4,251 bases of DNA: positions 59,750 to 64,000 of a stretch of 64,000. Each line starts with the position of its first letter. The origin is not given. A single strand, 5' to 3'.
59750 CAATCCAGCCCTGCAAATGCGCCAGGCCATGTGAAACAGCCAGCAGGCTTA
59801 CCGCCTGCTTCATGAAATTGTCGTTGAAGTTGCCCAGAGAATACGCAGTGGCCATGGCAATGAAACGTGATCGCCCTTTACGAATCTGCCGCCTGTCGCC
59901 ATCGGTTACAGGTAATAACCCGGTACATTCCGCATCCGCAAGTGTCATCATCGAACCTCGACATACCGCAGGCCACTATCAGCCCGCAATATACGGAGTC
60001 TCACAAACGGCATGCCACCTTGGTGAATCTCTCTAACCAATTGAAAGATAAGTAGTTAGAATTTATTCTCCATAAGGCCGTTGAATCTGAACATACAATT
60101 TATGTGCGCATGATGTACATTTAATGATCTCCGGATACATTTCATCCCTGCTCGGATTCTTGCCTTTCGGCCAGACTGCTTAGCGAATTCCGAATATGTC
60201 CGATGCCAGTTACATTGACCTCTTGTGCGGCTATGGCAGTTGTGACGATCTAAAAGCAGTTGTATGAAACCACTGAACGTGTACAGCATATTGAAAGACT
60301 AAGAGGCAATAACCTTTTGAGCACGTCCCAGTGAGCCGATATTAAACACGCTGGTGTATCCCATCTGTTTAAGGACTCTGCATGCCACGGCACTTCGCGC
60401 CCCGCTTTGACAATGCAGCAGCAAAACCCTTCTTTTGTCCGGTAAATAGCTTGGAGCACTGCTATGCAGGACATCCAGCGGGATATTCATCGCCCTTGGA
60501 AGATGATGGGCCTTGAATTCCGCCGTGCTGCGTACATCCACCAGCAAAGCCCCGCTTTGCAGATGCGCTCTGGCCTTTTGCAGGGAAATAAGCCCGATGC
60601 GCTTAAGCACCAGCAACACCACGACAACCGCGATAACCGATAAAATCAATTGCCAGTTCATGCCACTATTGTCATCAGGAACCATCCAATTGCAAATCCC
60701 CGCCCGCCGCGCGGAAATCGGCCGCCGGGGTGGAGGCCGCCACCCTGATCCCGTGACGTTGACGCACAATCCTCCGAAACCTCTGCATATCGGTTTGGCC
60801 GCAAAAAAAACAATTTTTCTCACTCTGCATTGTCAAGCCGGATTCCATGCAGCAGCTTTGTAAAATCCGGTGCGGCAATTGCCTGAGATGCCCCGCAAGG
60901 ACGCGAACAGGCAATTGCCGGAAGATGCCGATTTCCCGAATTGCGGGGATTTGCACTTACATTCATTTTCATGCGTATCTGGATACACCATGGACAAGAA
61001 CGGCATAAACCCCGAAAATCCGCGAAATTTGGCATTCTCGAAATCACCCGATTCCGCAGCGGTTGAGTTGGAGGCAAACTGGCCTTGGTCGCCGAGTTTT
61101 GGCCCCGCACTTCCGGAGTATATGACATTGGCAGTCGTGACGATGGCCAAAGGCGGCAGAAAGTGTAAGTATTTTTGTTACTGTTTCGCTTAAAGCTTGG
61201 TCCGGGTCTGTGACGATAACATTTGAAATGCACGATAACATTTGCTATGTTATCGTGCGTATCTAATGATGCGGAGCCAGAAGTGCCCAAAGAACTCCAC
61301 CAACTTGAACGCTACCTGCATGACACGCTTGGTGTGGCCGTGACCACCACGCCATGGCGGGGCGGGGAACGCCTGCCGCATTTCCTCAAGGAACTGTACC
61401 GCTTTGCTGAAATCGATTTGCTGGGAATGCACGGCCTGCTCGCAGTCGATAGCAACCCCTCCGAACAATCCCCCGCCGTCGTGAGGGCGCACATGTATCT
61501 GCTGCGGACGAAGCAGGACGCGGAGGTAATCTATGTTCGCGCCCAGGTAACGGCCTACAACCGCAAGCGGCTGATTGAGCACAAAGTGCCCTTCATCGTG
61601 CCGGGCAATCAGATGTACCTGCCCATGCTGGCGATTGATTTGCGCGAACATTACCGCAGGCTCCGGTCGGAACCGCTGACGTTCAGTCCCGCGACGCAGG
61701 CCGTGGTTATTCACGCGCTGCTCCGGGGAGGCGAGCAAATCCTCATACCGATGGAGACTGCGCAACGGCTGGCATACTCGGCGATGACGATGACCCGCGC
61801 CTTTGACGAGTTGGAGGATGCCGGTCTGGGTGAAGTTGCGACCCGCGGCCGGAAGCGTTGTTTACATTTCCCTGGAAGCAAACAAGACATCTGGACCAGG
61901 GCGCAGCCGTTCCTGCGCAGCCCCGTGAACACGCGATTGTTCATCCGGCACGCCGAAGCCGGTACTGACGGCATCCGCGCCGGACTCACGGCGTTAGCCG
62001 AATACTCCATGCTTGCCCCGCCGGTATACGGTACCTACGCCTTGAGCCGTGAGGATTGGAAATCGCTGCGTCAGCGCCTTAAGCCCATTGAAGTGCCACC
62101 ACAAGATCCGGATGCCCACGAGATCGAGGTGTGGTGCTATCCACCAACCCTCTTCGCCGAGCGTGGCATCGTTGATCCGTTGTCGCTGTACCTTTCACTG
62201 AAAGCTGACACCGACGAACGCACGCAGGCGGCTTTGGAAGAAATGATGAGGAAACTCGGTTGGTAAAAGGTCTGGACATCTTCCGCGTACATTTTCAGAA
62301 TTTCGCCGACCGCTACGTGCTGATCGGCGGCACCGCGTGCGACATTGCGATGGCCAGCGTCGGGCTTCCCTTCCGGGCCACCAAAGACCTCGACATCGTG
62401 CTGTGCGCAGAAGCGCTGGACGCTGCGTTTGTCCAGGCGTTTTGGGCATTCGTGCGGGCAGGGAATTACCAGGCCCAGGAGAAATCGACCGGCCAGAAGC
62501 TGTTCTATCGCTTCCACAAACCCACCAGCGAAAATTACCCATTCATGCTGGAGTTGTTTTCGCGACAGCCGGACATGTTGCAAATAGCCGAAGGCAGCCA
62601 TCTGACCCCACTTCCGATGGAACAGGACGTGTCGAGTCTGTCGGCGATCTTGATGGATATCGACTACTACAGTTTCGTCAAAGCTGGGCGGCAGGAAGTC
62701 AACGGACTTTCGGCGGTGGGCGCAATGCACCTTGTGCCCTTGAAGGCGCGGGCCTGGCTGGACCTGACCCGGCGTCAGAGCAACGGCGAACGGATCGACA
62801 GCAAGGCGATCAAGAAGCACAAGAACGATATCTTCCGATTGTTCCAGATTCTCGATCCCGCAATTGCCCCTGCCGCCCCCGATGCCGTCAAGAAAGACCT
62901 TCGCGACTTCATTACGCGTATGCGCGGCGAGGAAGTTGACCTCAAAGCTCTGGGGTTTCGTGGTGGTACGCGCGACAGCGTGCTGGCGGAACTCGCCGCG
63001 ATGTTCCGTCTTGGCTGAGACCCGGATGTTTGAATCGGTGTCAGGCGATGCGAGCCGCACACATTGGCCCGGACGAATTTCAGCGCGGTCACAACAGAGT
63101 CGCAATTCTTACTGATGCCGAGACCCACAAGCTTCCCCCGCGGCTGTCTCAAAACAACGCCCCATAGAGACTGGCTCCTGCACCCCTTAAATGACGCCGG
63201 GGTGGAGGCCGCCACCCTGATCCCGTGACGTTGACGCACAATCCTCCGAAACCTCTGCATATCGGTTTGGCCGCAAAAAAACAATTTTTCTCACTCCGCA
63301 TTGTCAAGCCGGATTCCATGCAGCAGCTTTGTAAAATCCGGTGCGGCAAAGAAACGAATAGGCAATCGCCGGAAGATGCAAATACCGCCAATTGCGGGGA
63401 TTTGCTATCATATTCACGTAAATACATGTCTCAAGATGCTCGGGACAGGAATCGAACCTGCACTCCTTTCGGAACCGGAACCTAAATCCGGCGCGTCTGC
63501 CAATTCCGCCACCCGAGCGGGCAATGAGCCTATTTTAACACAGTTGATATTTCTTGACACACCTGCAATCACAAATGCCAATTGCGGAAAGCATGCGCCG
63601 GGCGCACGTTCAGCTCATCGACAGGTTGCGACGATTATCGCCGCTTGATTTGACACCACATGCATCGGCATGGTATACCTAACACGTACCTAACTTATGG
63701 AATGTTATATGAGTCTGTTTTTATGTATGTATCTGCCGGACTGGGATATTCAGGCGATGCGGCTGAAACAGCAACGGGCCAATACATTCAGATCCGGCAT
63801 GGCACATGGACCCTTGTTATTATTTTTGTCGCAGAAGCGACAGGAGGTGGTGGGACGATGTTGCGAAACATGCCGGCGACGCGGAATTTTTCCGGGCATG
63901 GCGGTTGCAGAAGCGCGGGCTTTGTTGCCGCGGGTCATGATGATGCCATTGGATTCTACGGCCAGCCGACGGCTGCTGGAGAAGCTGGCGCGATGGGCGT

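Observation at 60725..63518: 2.3-kb AbiEi/AbiEii-like TA islet bracketed by roughly 220-bp imperfect direct repeats immediately 3' of tRNA-Leu(TAG), with no integrase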

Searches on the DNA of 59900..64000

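Call 11: search_rna_families(source=window, start=59900, end=64000, threshold=evalue, max_evalue=1)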
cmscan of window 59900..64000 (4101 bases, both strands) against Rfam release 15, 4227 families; matches with E-value up to 1: 1.
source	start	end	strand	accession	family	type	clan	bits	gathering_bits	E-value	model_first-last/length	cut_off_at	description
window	63437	63518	-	RF00005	tRNA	Gene; tRNA;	CL00001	55.8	29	1.6e-10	1-71/71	no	tRNA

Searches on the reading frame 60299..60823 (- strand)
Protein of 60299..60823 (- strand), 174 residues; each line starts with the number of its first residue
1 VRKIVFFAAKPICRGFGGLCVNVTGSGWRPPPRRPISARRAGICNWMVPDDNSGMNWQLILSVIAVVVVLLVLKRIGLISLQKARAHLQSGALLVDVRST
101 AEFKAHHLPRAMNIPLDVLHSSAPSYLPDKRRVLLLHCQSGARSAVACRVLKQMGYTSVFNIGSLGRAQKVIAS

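Call 8: search_protein_families(library=pfam, proteins=[window:60299-60823:-], max_evalue=0.1)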
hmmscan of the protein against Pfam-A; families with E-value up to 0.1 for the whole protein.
window:60299-60823:- (174 aa): 3 families
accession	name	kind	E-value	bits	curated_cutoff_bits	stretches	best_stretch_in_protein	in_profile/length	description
PF00581.25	Rhodanese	-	3.4e-12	47.1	22.2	1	81-162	2-92/102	Rhodanese-like domain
PF03668.21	RapZ-like_N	-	0.043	14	25.4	0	133-162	3-32/158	RapZ-like N-terminal domain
PF16357.10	PepSY_TM_like_2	-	0.088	13.2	27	0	52-91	140-177/197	Putative PepSY_TM-like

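Call 9: search_protein_families(library=ncbifam, proteins=[window:60299-60823:-], max_evalue=0.1)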
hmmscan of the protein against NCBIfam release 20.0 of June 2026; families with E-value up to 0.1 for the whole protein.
window:60299-60823:- (174 aa): 16 families
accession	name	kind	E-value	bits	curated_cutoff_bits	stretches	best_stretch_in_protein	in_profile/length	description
NF006444.0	PRK08762.1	equivalog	2e-15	56.3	449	1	74-162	12-100/387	molybdopterin-synthase adenylyltransferase MoeB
NF007627.0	PRK10287.1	equivalog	1.7e-12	47.5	102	1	93-167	22-96/104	thiosulfate sulfurtransferase PspE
TIGR02981.1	phageshock_pspE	exception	4.3e-12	46.2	126.3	1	93-167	20-94/101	thiosulfate sulfurtransferase PspE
NF045521.1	rhoda_near_glyco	subfamily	3.1e-09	36.8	145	1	74-162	15-101/144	rhodanese homology domain-containing protein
NF005902.0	PRK07878.1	equivalog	4.6e-09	35.6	647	1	84-162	294-374/392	adenylyltransferase/sulfurtransferase MoeZ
NF008750.0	PRK11784.1-2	equivalog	2.3e-07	30.2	241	1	89-116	13-40/346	tRNA 2-selenouridine(34) synthase MnmH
NF005646.0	PRK07411.1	equivalog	5.2e-07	29.1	633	1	79-159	284-370/390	molybdopterin-synthase adenylyltransferase MoeB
NF001195.0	PRK00162.1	equivalog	4.7e-06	26.9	102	1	78-162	6-89/108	thiosulfate sulfurtransferase GlpE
NF041203.1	rhodanese_LYCAU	equivalog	5.5e-06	26.1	115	1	64-161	8-108/126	rhodanese-related (seleno)protein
NF045694.1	seleno_TsoB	exception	4.9e-05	21.6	805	1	81-161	51-141/572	rhodanese/DsbD fusion-like selenoprotein TsoB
NF008752.0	PRK11784.1-4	equivalog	7.8e-05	21.6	266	1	85-116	12-43/357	tRNA 2-selenouridine(34) synthase MnmH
TIGR03167.1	tRNA_sel_U_synt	equivalog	9.8e-05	21.9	219.75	1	92-116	3-27/311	tRNA 2-selenouridine(34) synthase MnmH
TIGR04271.1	ThiI_C_thiazole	equivalog_domain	0.0005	20.1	70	1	84-159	19-96/101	thiazole biosynthesis protein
TIGR04568.1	arch_SelU_Nterm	equivalog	0.0033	17.3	200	1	89-116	101-128/215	selenouridine synthase SelU-like subunit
NF008749.0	PRK11784.1-1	equivalog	0.027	13.6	548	1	82-116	8-42/364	tRNA 2-selenouridine(34) synthase MnmH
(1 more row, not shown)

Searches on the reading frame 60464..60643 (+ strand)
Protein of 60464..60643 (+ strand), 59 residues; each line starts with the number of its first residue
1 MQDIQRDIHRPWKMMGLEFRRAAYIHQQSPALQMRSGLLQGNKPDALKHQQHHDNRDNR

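Call 21: find_encoding_contigs(protein=window:60464-60643:+, flank=6000, max_places=10)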
Protein window:60464-60643:+ (59 aa): 24 contigs read that carry it; 10 places shown.
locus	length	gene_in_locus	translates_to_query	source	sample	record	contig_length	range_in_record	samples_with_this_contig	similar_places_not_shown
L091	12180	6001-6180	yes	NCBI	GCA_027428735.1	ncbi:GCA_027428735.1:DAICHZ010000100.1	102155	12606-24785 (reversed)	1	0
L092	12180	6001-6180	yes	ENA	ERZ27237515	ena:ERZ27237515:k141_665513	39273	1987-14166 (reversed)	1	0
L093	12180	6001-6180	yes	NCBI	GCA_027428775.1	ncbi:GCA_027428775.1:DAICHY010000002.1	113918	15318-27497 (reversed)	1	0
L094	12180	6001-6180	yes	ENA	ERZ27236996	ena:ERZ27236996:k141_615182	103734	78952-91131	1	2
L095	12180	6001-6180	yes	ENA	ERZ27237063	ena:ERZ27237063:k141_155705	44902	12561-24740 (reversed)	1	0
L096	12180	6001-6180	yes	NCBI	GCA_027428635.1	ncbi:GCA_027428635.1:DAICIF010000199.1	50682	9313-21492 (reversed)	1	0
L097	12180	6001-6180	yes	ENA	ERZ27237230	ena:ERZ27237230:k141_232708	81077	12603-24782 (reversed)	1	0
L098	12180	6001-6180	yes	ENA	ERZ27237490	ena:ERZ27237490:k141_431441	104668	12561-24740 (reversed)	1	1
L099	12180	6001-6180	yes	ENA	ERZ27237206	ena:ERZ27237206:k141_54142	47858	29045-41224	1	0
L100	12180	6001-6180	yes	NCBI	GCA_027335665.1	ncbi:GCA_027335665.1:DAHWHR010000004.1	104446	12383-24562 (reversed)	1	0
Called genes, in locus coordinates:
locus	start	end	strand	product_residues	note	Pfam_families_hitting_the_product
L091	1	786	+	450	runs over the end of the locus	PF00072:Response_reg, PF00158:Sigma54_activat, PF14532:Sigma54_activ_2, PF07728:AAA_5, PF25601:AAA_lid_14, PF02954:HTH_8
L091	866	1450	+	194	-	PF01327:Pep_deformylase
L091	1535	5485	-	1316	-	PF07690:MFS_1, PF01553:Acyltransferase (weak), PF00550:PP-binding, PF00501:AMP-binding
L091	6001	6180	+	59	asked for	-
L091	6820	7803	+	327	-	-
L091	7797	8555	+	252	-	-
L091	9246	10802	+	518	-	PF00817:IMS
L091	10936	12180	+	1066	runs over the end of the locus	PF02811:PHP, PF07733:DNA_pol3_alpha, PF17657:DNA_pol3_finger, PF14579:HHH_6, PF01336:tRNA_anti-codon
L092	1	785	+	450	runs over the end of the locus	PF00072:Response_reg, PF00158:Sigma54_activat, PF14532:Sigma54_activ_2, PF07728:AAA_5, PF25601:AAA_lid_14, PF02954:HTH_8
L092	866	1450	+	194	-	PF01327:Pep_deformylase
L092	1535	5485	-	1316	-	PF07690:MFS_1, PF01553:Acyltransferase (weak), PF00550:PP-binding, PF00501:AMP-binding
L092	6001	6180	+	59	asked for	-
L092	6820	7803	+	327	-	-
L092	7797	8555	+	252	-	-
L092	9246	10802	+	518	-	PF00817:IMS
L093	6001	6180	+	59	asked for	-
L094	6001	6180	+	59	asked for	-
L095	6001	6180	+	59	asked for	-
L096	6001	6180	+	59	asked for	-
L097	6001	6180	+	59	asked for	-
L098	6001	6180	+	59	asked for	-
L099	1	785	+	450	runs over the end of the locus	PF00072:Response_reg, PF00158:Sigma54_activat, PF14532:Sigma54_activ_2, PF07728:AAA_5, PF25601:AAA_lid_14, PF02954:HTH_8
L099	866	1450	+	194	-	PF01327:Pep_deformylase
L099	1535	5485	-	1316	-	PF07690:MFS_1, PF01553:Acyltransferase (weak), PF00550:PP-binding, PF00501:AMP-binding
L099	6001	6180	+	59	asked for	-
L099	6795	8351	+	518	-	PF00817:IMS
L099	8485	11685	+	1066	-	PF02811:PHP, PF07733:DNA_pol3_alpha, PF17657:DNA_pol3_finger, PF14579:HHH_6, PF01336:tRNA_anti-codon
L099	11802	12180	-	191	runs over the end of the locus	PF04608:PgpA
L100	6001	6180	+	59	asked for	-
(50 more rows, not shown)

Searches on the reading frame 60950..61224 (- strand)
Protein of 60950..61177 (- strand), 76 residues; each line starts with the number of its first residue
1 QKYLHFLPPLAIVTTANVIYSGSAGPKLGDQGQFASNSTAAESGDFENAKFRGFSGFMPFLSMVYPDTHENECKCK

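Call 82: search_protein_families(library=pfam, proteins=[window:60950-61177:-, window:60952-61224:-], max_evalue=1)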
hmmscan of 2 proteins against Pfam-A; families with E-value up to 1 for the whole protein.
seq(76 aa): 0 families

seq(91 aa): 0 families
